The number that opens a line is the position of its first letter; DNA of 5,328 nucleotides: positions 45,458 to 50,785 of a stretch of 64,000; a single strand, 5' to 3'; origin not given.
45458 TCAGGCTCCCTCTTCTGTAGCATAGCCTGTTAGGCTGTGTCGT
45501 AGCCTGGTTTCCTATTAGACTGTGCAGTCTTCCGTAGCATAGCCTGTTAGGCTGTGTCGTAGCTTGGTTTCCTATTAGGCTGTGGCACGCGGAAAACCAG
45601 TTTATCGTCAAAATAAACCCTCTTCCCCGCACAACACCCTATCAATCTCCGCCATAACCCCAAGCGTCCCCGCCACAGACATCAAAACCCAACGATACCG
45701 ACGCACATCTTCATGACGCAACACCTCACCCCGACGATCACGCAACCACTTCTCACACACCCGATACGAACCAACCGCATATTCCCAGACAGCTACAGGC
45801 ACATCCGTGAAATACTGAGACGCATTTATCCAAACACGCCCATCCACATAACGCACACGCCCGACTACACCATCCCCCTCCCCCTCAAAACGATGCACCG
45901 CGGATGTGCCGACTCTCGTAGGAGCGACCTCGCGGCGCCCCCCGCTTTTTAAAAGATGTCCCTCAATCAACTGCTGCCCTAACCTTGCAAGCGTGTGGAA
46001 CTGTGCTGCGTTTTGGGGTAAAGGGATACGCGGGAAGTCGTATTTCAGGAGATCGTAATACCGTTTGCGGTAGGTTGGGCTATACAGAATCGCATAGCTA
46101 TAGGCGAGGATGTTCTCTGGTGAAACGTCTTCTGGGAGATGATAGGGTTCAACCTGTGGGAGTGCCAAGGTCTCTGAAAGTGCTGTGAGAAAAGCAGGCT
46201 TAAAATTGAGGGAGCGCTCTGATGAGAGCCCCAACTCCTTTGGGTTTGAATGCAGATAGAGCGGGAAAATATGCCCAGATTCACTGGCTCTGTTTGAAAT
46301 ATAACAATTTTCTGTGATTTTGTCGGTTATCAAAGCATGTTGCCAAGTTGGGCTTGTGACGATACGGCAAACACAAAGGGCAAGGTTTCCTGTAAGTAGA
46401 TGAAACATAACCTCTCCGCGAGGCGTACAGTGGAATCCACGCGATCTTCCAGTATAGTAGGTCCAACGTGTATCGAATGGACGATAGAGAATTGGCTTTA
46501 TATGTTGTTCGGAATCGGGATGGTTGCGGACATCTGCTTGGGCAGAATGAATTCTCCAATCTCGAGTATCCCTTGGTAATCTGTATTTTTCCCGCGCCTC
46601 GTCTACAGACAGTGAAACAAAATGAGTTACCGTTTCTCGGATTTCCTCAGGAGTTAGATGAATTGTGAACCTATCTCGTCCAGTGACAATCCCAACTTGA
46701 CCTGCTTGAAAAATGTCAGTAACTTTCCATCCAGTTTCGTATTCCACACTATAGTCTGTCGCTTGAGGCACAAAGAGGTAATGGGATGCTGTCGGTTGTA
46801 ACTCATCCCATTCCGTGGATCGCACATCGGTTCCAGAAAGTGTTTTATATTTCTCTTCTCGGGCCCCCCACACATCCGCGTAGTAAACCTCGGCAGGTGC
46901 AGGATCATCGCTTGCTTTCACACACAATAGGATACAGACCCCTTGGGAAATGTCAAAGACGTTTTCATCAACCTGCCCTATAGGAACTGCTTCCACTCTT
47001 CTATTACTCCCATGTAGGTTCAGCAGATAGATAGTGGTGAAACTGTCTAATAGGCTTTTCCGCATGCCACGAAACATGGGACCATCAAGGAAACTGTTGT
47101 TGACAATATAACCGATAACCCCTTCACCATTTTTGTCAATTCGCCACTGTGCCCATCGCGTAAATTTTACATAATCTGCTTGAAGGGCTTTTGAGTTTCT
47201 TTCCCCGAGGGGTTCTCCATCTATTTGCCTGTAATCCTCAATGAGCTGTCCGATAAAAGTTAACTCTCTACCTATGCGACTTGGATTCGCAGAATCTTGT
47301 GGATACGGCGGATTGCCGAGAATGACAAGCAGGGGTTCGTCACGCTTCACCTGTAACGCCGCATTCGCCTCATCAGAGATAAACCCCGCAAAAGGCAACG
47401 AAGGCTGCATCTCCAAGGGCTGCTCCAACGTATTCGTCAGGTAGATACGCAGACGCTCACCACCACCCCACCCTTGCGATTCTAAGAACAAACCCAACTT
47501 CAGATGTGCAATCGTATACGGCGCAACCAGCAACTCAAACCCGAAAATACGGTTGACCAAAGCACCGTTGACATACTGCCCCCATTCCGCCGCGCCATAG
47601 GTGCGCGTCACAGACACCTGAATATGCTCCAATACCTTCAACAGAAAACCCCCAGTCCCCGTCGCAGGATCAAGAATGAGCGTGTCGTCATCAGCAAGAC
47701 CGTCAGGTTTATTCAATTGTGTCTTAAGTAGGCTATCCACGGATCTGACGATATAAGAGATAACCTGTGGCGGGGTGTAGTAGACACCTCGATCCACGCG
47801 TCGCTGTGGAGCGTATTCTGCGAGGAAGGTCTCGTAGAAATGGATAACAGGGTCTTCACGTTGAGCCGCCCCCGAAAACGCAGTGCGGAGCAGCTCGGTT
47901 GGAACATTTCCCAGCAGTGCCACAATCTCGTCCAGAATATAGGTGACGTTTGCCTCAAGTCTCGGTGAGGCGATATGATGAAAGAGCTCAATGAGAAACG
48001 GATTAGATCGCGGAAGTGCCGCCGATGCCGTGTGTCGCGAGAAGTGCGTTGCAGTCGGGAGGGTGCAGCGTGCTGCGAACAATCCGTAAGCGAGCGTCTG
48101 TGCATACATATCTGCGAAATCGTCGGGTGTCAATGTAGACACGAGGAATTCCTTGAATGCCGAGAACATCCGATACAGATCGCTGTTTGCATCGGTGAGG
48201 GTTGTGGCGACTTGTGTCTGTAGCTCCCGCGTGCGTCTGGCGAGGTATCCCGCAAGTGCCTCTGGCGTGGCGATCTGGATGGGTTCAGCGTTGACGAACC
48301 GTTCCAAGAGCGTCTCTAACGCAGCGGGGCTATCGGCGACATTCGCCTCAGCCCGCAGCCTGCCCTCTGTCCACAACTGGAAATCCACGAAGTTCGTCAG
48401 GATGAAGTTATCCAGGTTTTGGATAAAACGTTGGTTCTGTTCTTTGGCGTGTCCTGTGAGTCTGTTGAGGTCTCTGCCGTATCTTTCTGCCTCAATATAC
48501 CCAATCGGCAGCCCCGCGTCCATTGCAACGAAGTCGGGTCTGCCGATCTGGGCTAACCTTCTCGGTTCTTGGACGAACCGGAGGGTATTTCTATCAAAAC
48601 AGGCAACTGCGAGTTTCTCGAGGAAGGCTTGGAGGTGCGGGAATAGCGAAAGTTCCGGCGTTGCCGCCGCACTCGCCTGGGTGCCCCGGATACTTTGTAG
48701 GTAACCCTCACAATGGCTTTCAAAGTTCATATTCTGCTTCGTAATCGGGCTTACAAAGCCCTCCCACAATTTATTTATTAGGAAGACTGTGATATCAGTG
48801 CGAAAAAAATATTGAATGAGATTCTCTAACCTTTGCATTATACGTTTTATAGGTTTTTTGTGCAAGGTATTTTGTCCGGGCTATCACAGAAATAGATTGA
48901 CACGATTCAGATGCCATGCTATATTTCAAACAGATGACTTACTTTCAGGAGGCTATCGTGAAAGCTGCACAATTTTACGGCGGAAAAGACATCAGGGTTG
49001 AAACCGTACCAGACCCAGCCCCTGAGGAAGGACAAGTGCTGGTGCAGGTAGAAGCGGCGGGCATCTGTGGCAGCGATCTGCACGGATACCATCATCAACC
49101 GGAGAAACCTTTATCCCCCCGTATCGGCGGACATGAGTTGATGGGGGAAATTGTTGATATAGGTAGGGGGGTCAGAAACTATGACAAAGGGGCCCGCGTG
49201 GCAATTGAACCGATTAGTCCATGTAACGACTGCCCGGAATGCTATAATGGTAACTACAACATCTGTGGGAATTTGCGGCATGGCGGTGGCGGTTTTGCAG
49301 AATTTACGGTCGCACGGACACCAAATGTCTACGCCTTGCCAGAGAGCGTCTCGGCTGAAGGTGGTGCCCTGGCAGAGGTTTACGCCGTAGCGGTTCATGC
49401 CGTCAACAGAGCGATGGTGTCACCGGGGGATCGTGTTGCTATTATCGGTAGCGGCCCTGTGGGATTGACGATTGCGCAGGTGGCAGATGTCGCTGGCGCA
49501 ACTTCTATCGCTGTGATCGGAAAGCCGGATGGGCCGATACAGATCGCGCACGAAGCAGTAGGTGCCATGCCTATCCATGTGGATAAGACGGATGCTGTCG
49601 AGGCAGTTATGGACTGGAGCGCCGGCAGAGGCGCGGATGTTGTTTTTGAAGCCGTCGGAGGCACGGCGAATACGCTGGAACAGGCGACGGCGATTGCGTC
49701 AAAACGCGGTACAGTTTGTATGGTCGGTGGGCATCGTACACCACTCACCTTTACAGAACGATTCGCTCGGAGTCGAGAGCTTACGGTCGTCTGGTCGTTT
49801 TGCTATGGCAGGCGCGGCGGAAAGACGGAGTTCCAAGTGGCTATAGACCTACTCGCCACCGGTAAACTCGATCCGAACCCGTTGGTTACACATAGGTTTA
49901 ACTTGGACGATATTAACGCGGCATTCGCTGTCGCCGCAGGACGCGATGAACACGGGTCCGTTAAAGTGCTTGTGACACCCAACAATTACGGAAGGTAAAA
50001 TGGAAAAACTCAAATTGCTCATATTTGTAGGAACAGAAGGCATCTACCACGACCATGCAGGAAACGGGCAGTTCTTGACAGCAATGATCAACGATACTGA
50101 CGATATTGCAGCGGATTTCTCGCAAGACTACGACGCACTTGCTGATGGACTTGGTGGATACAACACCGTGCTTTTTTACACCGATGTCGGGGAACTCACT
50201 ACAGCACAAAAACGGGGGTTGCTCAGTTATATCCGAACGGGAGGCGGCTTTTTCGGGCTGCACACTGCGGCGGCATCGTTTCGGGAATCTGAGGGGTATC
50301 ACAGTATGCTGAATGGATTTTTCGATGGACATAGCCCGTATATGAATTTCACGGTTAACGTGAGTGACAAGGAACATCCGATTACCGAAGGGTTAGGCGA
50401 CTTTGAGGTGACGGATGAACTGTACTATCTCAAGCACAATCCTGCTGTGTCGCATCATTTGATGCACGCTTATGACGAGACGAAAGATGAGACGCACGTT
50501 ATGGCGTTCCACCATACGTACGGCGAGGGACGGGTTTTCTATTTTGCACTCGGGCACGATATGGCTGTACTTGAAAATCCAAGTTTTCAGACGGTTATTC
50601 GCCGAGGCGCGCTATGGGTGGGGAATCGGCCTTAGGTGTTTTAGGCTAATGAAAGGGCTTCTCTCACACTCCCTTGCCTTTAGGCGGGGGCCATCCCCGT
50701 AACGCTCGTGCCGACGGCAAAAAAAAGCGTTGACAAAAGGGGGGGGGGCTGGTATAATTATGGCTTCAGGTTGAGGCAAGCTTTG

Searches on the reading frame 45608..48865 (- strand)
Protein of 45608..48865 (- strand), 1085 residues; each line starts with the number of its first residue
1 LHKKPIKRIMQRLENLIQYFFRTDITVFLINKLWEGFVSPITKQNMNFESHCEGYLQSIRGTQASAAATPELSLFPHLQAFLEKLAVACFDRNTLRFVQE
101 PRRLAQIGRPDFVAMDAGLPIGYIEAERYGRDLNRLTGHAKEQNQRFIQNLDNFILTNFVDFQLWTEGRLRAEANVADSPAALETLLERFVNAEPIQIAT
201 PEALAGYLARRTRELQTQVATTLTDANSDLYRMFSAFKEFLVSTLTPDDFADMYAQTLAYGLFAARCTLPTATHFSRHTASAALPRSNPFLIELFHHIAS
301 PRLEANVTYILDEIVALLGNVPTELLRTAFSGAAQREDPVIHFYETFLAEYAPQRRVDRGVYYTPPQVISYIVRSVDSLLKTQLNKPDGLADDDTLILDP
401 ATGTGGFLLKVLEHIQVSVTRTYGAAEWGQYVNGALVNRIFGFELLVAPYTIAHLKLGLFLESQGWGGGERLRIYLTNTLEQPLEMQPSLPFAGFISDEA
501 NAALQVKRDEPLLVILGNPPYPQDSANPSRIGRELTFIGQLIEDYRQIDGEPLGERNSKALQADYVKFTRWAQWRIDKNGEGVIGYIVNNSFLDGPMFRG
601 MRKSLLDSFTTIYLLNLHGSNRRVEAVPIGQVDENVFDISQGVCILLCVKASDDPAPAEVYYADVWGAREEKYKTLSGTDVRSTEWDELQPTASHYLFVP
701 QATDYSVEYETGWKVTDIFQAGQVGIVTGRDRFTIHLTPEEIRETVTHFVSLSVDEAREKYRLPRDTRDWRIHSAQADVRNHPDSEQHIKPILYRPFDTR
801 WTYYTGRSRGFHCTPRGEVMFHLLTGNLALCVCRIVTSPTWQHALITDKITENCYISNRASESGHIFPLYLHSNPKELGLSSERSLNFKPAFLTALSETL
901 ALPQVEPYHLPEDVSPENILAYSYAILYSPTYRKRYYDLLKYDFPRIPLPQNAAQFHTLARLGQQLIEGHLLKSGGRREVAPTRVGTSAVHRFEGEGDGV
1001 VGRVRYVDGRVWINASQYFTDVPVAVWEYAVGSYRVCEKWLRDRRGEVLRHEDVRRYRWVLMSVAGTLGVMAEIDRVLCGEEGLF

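Call 53: search_protein_families(library=pfam, proteins=[window:45608-48865:-], max_evalue=0.01)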
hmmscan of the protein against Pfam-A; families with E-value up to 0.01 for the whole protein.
window:45608-48865:- (1085 aa): 3 families
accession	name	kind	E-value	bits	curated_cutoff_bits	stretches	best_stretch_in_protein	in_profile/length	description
PF18135.7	Type_ISP_C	-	5.2e-76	256.4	25.9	1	717-1051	1-319/342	Type ISP C-terminal specificity domain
PF02384.22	N6_Mtase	-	1e-12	48.5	20.4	1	338-527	4-141/311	N-6 DNA Methylase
PF07669.17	Eco57I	-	0.0012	19.4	25.3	1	513-617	76-165/171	Eco57I restriction-modification methylase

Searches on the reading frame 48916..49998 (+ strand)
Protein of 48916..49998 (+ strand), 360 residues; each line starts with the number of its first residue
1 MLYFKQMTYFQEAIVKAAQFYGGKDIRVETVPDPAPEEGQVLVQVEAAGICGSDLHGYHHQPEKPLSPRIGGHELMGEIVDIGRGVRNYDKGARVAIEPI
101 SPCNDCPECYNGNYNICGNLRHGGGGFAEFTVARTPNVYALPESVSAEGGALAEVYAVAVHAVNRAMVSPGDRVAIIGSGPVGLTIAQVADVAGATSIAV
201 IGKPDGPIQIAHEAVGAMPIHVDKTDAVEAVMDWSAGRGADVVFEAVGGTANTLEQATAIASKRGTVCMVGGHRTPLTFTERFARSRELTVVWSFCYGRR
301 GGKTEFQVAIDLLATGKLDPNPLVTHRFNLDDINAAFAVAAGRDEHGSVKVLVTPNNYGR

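Call 53: search_protein_families(library=pfam, proteins=[window:48916-49998:+], max_evalue=0.01)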
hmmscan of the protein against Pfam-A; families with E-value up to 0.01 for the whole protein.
window:48916-49998:+ (360 aa): 4 families
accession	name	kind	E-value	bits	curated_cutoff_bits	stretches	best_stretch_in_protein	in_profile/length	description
PF08240.17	ADH_N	-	1.9e-25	89.5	23.5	1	38-143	2-104/104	Alcohol dehydrogenase GroES-like domain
PF00107.32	ADH_zinc_N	-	1.6e-16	60.9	31.8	1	181-314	1-128/129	Zinc-binding dehydrogenase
PF13602.12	ADH_zinc_N_2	-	3.5e-10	41.4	27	1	225-347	11-130/134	Zinc-binding dehydrogenase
PF16912.11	Glu_dehyd_C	-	1.9e-08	34.5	34.9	1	163-352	24-208/211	Glucose dehydrogenase C-terminus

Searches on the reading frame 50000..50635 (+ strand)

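Call 53: search_protein_families(library=pfam, proteins=[window:50000-50635:+], max_evalue=0.01)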
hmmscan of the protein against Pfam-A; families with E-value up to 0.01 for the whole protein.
window:50000-50635:+ (211 aa): 1 family
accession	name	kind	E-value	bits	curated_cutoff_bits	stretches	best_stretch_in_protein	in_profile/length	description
PF06283.17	ThuA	-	8.3e-41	141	33.4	1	5-207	1-209/209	Trehalose utilisation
